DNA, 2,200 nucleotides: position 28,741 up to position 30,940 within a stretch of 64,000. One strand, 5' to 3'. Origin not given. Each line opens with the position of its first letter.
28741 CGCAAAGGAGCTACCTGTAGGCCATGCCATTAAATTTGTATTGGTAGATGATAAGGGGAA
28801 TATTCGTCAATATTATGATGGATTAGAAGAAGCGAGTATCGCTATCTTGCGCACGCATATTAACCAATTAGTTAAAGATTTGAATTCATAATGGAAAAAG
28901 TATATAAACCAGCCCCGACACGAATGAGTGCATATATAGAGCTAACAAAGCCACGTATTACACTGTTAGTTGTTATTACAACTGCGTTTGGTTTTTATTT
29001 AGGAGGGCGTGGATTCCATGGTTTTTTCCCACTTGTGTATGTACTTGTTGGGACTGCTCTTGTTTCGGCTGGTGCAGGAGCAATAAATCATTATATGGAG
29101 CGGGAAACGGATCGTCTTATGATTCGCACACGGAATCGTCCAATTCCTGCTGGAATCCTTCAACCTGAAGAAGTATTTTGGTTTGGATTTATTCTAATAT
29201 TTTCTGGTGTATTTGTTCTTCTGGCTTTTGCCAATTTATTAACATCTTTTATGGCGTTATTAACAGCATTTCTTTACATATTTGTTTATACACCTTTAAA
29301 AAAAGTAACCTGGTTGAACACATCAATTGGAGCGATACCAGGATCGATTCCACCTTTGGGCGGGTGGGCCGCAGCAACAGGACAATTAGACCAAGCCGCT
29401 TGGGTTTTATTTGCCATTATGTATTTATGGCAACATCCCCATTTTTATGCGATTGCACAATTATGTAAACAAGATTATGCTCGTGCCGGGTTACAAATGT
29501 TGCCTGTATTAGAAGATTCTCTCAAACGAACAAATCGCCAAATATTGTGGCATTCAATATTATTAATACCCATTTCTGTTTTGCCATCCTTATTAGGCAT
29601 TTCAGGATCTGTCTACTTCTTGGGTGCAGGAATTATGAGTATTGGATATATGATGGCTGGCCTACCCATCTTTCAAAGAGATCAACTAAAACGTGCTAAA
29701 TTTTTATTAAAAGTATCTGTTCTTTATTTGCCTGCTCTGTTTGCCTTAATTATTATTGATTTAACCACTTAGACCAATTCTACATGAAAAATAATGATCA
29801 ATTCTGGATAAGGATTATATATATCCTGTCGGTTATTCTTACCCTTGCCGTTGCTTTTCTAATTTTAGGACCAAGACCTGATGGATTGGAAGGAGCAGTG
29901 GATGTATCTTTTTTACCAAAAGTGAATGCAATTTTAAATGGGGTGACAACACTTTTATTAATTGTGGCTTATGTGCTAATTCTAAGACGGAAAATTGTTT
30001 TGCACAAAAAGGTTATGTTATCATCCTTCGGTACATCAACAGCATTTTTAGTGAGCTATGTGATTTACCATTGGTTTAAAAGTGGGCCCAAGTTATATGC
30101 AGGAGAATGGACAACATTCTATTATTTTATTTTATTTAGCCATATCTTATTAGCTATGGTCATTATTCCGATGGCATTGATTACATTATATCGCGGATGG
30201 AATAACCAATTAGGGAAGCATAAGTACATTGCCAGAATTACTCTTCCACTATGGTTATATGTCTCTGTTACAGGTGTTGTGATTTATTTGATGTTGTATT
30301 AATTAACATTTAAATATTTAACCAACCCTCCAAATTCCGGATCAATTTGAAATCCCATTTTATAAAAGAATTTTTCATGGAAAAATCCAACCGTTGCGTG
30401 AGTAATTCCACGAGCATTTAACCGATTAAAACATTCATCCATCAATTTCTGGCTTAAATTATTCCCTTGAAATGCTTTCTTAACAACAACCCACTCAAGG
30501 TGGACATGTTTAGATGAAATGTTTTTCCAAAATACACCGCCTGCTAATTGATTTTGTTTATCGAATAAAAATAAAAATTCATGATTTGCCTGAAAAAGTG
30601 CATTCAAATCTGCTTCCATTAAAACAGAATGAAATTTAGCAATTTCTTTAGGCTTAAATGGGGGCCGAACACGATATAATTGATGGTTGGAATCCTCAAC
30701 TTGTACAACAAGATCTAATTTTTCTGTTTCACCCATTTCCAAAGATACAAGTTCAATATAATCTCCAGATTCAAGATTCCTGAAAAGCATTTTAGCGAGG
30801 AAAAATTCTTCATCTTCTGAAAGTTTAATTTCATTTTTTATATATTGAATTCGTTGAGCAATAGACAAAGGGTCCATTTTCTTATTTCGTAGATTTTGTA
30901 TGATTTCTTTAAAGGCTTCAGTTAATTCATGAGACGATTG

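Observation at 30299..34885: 1528-aa three-part protein: complete ACSL-type adenylating enzyme, ~770 aa of unknown fold, and a C-terminal GNAT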

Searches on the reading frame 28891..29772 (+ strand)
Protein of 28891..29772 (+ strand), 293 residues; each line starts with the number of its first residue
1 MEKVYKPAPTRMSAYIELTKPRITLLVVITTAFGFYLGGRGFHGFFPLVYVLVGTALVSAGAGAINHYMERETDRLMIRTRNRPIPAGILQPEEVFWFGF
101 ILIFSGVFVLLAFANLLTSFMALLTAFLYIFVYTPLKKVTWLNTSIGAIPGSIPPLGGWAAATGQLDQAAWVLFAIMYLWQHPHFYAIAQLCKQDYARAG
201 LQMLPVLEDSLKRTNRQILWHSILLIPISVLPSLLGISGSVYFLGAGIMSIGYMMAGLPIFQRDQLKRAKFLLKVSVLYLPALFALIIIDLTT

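Call 7: search_protein_families(library=pfam, proteins=[window:28891-29772:+], max_evalue=0.001)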
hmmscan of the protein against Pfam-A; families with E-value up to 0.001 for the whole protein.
window:28891-29772:+ (293 aa): 1 family
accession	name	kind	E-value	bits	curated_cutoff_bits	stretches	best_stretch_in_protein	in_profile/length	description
PF01040.23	UbiA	-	3.1e-55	187.6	34.2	1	27-275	1-247/250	UbiA prenyltransferase family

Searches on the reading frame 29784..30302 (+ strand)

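Call 7: search_protein_families(library=pfam, proteins=[window:29784-30302:+], max_evalue=0.001)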
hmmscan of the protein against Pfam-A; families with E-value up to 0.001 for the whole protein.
window:29784-30302:+ (172 aa): 1 family
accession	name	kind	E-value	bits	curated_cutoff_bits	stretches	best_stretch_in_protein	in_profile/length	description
PF04238.17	DUF420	-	2.4e-40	138.3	30.5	1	44-171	1-130/130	Protein of unknown function (DUF420)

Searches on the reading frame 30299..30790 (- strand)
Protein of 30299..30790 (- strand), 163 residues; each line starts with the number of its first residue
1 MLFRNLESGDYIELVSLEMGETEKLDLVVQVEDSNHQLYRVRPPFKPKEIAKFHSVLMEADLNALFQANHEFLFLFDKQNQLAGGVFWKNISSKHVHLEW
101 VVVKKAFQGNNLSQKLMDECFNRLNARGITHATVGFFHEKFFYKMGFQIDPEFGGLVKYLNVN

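Call 62: search_solved_structures(query=window:30299-30790:-, max_evalue=1, show_alignments=2)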
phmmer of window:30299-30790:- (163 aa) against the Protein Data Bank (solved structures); distinct sequences matched with E-value up to 1: 3.
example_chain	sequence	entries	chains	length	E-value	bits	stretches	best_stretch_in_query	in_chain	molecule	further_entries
7dai_A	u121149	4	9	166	0.071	16.3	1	99-152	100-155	Serotonin N-acetyltransferase 1, chloroplastic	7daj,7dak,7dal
6k5m_A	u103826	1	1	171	0.074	16.3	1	100-152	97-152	Serotonin N-acetyltransferase 1, chloroplastic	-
5h12_A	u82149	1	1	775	0.44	13.8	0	61-119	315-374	Deep Vent DNA Polymerase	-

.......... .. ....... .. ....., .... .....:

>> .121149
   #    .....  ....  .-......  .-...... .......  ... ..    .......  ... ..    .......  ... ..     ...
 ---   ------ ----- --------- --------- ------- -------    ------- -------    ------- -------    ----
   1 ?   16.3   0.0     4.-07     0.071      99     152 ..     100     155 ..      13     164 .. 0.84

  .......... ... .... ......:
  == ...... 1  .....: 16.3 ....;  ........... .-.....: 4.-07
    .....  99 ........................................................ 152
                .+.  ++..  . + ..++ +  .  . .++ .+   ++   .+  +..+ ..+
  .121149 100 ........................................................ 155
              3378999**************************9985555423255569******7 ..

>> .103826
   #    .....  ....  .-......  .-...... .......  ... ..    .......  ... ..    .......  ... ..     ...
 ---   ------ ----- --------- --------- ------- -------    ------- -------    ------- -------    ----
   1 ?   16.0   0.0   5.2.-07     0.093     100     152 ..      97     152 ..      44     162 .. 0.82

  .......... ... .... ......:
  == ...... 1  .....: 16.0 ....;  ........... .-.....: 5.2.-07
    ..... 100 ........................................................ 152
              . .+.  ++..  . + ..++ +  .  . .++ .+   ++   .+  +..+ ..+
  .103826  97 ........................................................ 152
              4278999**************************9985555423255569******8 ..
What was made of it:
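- Tried and rejected: Only a plant serotonin N-acetyltransferase at E 0.07 (call 62), which is not informative on the acceptor.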
